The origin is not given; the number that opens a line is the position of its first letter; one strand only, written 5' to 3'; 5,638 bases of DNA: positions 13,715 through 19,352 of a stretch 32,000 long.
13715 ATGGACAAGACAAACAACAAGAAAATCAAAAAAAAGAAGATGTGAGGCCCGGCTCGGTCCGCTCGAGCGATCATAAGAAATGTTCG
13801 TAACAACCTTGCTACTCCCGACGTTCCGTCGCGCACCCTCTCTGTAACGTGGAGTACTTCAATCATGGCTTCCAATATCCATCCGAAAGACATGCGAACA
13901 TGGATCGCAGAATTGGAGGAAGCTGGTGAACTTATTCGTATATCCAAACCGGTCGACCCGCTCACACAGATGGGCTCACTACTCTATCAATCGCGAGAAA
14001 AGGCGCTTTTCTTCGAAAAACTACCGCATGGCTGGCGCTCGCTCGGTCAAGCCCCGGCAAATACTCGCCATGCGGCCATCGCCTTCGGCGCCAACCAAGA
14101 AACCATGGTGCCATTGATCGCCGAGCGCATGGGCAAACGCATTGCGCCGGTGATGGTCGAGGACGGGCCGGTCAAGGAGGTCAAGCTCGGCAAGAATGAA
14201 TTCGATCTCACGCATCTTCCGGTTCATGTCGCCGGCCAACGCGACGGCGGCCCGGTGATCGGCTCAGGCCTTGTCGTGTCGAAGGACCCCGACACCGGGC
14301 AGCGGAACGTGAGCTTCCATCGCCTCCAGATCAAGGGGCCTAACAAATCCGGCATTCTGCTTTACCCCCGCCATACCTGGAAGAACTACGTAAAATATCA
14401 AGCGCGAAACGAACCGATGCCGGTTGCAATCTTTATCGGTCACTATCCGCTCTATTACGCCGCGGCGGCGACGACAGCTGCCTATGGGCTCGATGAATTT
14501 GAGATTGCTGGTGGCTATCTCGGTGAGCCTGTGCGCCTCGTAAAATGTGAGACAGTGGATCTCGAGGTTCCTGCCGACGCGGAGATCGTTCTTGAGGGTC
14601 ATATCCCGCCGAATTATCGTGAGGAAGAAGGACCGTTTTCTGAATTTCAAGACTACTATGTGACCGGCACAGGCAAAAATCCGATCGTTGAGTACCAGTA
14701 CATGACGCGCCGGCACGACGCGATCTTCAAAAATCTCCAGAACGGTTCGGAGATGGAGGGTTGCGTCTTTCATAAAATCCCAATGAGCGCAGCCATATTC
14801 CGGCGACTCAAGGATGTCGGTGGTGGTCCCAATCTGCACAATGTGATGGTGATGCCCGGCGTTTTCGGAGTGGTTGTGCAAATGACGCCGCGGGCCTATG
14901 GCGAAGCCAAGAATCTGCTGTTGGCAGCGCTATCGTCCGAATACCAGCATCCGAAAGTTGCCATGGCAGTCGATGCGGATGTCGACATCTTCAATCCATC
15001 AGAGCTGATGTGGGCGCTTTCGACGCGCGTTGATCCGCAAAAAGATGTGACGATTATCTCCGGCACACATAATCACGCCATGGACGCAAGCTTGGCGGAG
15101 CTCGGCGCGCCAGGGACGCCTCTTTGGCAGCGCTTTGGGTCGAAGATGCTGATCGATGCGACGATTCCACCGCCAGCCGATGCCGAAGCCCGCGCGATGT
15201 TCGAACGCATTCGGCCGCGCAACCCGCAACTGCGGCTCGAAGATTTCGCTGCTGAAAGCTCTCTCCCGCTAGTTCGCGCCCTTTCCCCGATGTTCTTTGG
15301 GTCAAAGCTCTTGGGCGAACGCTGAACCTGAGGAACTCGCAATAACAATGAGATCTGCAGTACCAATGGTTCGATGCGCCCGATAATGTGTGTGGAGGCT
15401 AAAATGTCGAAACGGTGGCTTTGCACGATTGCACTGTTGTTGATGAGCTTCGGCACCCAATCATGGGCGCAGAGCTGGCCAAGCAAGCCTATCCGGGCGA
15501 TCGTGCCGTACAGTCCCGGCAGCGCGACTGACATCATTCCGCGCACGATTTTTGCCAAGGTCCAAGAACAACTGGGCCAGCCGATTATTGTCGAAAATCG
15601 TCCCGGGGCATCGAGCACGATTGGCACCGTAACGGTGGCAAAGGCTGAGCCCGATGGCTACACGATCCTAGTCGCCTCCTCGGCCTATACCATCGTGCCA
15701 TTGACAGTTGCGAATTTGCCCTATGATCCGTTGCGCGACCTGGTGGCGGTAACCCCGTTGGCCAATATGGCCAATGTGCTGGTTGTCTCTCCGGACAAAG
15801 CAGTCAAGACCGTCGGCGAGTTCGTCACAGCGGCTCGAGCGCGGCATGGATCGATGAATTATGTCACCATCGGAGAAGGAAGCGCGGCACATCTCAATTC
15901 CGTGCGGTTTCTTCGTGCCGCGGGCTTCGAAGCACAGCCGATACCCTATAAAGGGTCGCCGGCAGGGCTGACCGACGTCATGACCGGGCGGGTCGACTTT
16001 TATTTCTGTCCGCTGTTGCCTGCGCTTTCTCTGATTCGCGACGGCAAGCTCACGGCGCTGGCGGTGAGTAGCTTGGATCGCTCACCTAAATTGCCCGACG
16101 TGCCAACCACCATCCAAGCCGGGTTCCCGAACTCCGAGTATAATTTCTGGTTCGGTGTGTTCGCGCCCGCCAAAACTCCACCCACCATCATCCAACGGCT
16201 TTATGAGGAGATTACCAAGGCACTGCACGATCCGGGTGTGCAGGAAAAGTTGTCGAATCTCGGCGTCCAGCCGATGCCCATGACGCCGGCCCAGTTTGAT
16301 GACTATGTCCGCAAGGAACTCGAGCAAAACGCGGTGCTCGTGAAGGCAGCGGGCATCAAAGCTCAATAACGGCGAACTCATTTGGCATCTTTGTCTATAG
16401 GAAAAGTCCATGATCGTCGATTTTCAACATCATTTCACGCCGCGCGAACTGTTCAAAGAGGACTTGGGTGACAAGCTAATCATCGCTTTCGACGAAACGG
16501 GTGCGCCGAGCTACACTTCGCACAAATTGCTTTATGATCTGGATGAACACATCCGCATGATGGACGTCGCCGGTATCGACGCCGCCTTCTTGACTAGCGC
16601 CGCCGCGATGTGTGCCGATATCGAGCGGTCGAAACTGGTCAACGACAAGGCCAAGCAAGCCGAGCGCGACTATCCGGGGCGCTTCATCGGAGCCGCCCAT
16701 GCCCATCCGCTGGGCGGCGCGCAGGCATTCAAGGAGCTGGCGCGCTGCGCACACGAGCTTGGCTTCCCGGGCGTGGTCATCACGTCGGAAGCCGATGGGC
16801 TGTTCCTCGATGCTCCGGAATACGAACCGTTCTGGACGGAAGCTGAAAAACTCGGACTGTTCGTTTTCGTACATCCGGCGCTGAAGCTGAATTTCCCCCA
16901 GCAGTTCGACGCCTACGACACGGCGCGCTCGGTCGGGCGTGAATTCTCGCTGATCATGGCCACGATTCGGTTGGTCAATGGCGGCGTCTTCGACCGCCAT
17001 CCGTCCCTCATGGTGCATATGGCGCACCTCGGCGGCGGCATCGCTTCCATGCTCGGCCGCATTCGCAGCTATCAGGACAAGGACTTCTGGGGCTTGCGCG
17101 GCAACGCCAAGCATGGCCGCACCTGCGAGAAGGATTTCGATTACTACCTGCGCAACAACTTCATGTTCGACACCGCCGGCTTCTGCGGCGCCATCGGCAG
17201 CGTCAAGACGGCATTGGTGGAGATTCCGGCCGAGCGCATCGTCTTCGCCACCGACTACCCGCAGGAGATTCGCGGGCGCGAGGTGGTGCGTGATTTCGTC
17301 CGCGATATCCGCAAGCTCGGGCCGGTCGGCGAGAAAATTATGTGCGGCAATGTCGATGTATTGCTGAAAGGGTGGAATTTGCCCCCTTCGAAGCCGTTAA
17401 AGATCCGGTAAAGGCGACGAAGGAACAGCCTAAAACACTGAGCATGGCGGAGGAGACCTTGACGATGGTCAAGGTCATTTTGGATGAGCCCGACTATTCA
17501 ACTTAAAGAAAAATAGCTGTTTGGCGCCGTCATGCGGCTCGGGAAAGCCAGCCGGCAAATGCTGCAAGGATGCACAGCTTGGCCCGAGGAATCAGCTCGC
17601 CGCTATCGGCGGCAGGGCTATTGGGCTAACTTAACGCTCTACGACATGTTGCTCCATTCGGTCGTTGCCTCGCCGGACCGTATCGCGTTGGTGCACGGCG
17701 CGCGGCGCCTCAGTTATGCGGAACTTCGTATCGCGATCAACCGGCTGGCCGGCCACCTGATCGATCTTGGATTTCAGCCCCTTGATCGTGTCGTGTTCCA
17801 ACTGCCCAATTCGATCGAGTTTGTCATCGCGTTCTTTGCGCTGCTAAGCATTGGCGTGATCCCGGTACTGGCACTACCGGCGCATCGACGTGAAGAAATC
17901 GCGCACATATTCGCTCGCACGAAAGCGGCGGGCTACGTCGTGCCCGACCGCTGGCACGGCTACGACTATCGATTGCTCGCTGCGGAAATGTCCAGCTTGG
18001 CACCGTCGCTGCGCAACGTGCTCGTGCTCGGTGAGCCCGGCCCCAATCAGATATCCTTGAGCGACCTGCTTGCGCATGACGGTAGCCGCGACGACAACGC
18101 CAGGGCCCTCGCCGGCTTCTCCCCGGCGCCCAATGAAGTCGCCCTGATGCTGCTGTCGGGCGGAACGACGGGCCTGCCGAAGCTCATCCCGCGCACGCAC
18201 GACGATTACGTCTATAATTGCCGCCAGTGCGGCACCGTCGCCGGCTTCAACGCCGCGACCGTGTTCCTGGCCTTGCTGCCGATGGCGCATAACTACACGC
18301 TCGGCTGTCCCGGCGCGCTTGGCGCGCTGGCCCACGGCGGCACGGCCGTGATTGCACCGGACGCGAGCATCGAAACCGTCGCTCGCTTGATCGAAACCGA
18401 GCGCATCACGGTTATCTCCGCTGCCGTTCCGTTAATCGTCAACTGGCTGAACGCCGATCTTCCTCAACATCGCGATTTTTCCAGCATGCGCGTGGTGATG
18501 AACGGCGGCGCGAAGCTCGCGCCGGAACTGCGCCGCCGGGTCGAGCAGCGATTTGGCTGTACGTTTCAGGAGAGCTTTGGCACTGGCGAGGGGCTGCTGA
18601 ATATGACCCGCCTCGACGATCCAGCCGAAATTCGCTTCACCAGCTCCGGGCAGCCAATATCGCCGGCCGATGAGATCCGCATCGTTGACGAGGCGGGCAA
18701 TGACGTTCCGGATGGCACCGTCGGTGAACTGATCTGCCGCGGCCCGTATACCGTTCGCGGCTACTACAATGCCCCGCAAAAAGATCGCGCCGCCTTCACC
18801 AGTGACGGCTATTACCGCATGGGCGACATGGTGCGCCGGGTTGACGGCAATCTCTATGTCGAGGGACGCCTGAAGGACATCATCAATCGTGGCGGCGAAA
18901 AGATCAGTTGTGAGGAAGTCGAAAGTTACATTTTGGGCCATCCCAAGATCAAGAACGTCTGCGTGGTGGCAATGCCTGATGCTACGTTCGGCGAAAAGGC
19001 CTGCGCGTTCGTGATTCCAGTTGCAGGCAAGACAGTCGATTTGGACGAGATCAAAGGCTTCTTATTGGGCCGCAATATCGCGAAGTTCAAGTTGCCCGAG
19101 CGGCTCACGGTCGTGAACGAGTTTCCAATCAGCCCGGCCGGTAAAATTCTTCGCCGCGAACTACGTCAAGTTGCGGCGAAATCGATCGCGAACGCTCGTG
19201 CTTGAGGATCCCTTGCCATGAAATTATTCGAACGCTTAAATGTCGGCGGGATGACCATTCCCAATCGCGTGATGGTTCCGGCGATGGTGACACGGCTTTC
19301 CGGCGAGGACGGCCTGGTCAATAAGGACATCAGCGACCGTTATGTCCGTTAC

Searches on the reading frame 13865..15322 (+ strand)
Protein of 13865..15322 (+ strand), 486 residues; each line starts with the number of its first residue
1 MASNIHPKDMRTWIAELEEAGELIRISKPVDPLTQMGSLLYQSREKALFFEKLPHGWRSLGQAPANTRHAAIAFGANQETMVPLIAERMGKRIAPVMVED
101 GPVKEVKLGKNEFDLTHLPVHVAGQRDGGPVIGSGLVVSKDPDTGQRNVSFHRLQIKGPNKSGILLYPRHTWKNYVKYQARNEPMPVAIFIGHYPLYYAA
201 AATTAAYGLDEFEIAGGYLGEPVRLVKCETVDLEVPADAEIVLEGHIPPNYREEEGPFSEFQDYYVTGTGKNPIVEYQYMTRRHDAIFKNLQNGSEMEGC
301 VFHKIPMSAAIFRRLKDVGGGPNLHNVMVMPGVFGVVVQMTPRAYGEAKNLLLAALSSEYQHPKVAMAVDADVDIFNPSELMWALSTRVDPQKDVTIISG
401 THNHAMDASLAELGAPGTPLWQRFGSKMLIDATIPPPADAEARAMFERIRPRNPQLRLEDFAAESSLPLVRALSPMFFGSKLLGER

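Call 8: search_protein_families(library=pfam, proteins=[window:13865-15322:+], max_evalue=0.001)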
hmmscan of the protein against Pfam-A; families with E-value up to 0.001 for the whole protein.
window:13865-15322:+ (486 aa): 3 families
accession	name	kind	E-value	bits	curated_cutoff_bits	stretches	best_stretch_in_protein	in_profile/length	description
PF01977.22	UbiD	-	1.1e-59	201.5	23.3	1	99-291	6-201/206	3-octaprenyl-4-hydroxybenzoate carboxy-lyase Rift-related domain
PF20696.2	UbiD_C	-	4.2e-22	78.9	24.2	1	301-432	2-127/127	3-octaprenyl-4-hydroxybenzoate carboxy-lyase C-terminal domain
PF20695.2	UbiD_N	-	4.9e-10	39.8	24.3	1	14-89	1-78/78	3-octaprenyl-4-hydroxybenzoate carboxy-lyase N-terminal domain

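Call 16: search_protein_families(library=ncbifam, proteins=[window:13865-15322:+], max_evalue=1e-10)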
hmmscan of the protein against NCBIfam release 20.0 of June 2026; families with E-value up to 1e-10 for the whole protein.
window:13865-15322:+ (486 aa): 7 families
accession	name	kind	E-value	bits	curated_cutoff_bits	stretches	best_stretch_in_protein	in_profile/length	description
TIGR00148.1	TIGR00148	subfamily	3.9e-81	273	244.85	1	10-433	1-436/438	UbiD family decarboxylase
NF041204.1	VdcC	exception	1.2e-73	248.2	650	1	8-444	2-447/467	non-oxidative hydroxyarylic acid decarboxylases subunit C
TIGR03701.1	mena_SCO4490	equivalog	1.9e-50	171.9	495.9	1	91-408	105-423/433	menaquinone biosynthesis decarboxylase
TIGR02723.1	phenyl_P_alpha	equivalog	3.2e-41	141.5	564.6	1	4-406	4-421/485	phenylphosphate carboxylase subunit alpha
NF008175.0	PRK10922.1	equivalog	5.9e-37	127.3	788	1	100-440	127-463/497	4-hydroxy-3-polyprenylbenzoate decarboxylase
TIGR02724.1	phenyl_P_beta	equivalog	2.1e-35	122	468.95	1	9-435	2-442/472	phenylphosphate carboxylase subunit beta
NF041219.1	BagN_FevL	exception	1.6e-33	115.9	1000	1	6-297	16-329/502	bagremycin/ferroverdin biosynthesis UbiD family decarboxylase BagN/FevL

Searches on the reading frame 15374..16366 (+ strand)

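Call 8: search_protein_families(library=pfam, proteins=[window:15374-16366:+], max_evalue=0.001)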
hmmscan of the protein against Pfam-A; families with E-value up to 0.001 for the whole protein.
window:15374-16366:+ (331 aa): 1 family
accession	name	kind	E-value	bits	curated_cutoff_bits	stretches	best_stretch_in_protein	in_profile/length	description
PF03401.19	TctC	-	3.1e-68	230.7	27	1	57-327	3-273/274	Tripartite tricarboxylate transporter family receptor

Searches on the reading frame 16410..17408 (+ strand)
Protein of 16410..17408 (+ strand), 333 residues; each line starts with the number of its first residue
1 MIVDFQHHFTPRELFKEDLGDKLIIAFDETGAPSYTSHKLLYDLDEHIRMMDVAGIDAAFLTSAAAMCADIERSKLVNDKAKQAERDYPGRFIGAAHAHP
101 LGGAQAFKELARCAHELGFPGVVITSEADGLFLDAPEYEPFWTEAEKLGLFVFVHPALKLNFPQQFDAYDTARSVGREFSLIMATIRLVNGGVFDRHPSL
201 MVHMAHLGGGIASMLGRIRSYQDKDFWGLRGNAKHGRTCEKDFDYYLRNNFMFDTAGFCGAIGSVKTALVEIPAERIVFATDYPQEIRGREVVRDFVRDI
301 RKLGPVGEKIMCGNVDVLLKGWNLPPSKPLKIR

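Call 8: search_protein_families(library=pfam, proteins=[window:16410-17408:+], max_evalue=0.001)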
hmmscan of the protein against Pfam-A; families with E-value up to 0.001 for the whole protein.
window:16410-17408:+ (333 aa): 1 family
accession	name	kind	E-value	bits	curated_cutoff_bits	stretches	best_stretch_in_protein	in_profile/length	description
PF04909.20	Amidohydro_2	-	6e-22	79.2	26.4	1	3-284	1-248/289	Amidohydrolase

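Call 16: search_protein_families(library=ncbifam, proteins=[window:16410-17408:+], max_evalue=1e-10)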
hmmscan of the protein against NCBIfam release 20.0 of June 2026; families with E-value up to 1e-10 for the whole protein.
window:16410-17408:+ (333 aa): 0 families

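Call 46: search_solved_structures(query=window:16410-17408:+, max_evalue=0.001)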
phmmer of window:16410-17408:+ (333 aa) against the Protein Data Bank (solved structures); distinct sequences matched with E-value up to 0.001: 32.
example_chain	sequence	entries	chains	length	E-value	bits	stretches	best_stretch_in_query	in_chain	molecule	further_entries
2dvt_A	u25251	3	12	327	2.8e-26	95.4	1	37-286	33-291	Thermophilic reversible gamma-resorcylate decarboxylase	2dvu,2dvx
4inf_A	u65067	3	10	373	6.3e-22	81.1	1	41-292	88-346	METAL-DEPENDENT HYDROLASE | 5-Carboxyvanillate Decarboxylase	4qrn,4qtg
3s4t_A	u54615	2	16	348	6.4e-22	81.1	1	39-286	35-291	Amidohydrolase 2 | Gamma-resorcylate decarboxylase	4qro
4qs5_A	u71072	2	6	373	3.1e-21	78.9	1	41-292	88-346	Ligw2 Decarboxylase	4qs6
4icm_A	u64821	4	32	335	7.7e-19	71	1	44-289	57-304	5-carboxyvanillate decarboxylase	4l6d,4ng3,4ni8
4ign_A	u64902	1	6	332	8.5e-18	67.6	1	42-219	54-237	2-amino-3-carboxymuconate-6-semialdehyde decarboxylase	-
4igm_A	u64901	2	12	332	8.6e-18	67.6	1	42-219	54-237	2-amino-3-carboxymuconate-6-semialdehyde decarboxylase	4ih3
4ofc_A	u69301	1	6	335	8.8e-18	67.5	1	43-219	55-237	2-amino-3-carboxymuconate-6-semialdehyde decarboxylase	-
2wm1_A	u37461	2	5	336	8.9e-18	67.5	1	43-219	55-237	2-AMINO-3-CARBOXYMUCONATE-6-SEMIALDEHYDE DECARBOXYLASE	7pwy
7wkl_A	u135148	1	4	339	2.3e-16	62.9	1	77-287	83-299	Amidohydrolase 2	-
7wmb_A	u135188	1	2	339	3.9e-16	62.1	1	77-286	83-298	Amidohydrolase 2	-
7wkm_A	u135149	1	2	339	4e-16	62.1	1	77-286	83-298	Amidohydrolase 2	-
7wjr_A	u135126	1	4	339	4.3e-16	62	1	77-286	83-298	2,3-dihydroxybenzoate decarboxylase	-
7a19_A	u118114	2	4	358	4.6e-16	61.9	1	77-286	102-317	Amidohydrolase 2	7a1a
3nur_A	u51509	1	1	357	6.6e-16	61.4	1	71-285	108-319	Amidohydrolase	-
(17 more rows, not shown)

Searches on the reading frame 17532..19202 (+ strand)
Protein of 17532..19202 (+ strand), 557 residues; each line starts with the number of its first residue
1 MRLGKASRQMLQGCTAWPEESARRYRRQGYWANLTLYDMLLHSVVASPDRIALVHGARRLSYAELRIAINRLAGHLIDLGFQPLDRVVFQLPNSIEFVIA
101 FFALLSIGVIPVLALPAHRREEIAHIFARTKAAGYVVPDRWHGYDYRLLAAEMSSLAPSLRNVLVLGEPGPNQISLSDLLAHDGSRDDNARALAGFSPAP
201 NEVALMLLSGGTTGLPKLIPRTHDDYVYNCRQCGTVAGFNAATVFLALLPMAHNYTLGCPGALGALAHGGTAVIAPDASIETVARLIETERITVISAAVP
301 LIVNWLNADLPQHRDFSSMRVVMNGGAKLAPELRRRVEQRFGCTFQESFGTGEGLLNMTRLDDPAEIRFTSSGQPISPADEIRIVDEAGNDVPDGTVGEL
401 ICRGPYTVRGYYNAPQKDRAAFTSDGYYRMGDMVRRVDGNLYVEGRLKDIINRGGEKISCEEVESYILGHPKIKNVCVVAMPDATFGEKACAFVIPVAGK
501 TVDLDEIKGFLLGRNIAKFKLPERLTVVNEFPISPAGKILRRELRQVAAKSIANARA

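Call 8: search_protein_families(library=pfam, proteins=[window:17532-19202:+], max_evalue=0.001)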
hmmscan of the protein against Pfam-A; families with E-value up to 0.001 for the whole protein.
window:17532-19202:+ (557 aa): 2 families
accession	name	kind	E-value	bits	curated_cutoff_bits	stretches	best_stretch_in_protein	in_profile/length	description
PF00501.34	AMP-binding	-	4.1e-74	250.1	29.9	1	43-412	4-384/384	AMP-binding enzyme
PF13193.12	AMP-binding_C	-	3.7e-13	50.6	24.5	1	462-538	1-76/76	AMP-binding enzyme C-terminal domain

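Call 16: search_protein_families(library=ncbifam, proteins=[window:17532-19202:+], max_evalue=1e-10)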
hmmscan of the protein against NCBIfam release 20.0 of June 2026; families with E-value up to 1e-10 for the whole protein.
window:17532-19202:+ (557 aa): 96 families (the best 25 are shown)
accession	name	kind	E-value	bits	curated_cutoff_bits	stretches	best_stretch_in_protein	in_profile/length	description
TIGR02275.1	DHB_AMP_lig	equivalog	1.4e-165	551.6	723.55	1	14-545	3-526/526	(2,3-dihydroxybenzoyl)adenylate synthase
NF008192.1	PRK10946.1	equivalog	1.6e-152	508.5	783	1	15-551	5-532/534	(2,3-dihydroxybenzoyl)adenylate synthase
NF004837.0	PRK06187.1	subfamily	8.2e-97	324.6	476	1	33-551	7-525/531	long-chain-fatty-acid--CoA ligase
NF004758.0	PRK06087.1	equivalog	6e-93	312.1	736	1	19-551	9-538/548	medium-chain fatty-acid--CoA ligase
TIGR03208.1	cyc_hxne_CoA_lg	equivalog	2.8e-78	264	792.3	1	28-545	16-537/538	cyclohexanecarboxylate-CoA ligase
NF004814.0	PRK06164.1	equivalog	6.6e-74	249.4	677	1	34-556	10-538/540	acyl-CoA synthetase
NF009233.0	PRK12583.1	subfamily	6.8e-73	245.9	832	1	36-554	20-556/558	fatty acid CoA ligase family protein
NF006182.0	PRK08316.1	subfamily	1e-72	245.3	663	1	34-550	11-519/523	fatty acyl-CoA synthetase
NF006181.0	PRK08314.1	subfamily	2.3e-70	237.4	705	1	15-552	9-558/563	long-chain-fatty-acid--CoA ligase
NF005801.1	PRK07656.1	equivalog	1.1e-69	235.4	657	1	40-545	7-500/500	FadD3 family acyl-CoA ligase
NF004114.0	PRK05605.1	equivalog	6.9e-66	222.7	766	2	168-549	190-570/575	long-chain-fatty-acid--CoA ligase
NF004511.1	PRK05852.1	equivalog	1.9e-63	214.8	650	1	37-546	2-502/505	FadD7 family fatty acid--CoA ligase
NF005863.0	PRK07798.1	subfamily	3.9e-62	210.5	543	1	34-553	4-536/540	acyl-CoA synthetase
NF005714.0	PRK07529.1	subfamily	9.9e-62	209.2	632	1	55-554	59-582/640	acyl-CoA synthetase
NF005676.0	PRK07470.1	equivalog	4.6e-59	200.4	774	1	36-547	22-528/544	acyl-CoA synthetase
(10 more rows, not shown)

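Call 45: search_solved_structures(query=window:17532-19202:+, max_evalue=1e-40)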
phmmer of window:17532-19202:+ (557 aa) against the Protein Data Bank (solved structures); distinct sequences matched with E-value up to 1e-40: 30.
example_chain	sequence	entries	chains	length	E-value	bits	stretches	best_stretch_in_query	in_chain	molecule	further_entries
5wm2_A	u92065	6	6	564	7e-159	533.2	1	8-548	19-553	Salicylate-AMP ligase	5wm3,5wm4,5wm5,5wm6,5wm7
6e8o_A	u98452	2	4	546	1.4e-156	525.5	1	9-552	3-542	2,3-dihydroxybenzoate-AMP ligase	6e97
1md9_A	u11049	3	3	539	6.1e-148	497.1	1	10-551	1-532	2,3-dihydroxybenzoate-AMP ligase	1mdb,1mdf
7tyb_A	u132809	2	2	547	6.1e-131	440.9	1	14-550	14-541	Pyochelin biosynthesis protein PchD | Pyochelin biosynthesis salicyl-AMP ligase PchD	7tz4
4iz6_A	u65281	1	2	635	3.1e-121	408.9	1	14-553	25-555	Enterobactin synthase component E, Isochorismatase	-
3rg2_A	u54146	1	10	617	3.3e-121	408.8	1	14-553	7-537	Enterobactin synthase component E (entE), 2,3-dihydro-2,3-dihydroxybenzoate synthetase, is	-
6iyk_A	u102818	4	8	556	2.4e-120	406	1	15-550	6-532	2,3-dihydroxybenzoate-AMP ligase component of enterobactin synthase multienzyme complex | Enterobactin synthase component E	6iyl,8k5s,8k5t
5kei_A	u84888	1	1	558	3.2e-118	399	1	6-544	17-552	2,3-dihydroxybenzoate-AMP ligase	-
9my6_B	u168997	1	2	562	3.8e-114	385.5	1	7-549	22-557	(2,3-dihydroxybenzoyl)adenylate synthase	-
9my5_B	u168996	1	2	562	9.3e-113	380.9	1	7-549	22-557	(2,3-dihydroxybenzoyl)adenylate synthase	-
9my7_B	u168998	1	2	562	1.3e-112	380.5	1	7-549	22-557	(2,3-dihydroxybenzoyl)adenylate synthase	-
3o82_A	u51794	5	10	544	2.7e-112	379.4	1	8-549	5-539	Peptide arylation enzyme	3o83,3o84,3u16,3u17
9bhy_A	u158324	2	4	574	5e-100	338.9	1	12-544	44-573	2,3-dihydroxybenzoate-AMP ligase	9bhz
6qjz_A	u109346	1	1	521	4.5e-54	187.3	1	40-544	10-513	oxalyl CoA-synthetase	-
6mfy_A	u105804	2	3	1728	8.2e-54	186.4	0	35-549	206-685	Linear gramicidin synthase subunit A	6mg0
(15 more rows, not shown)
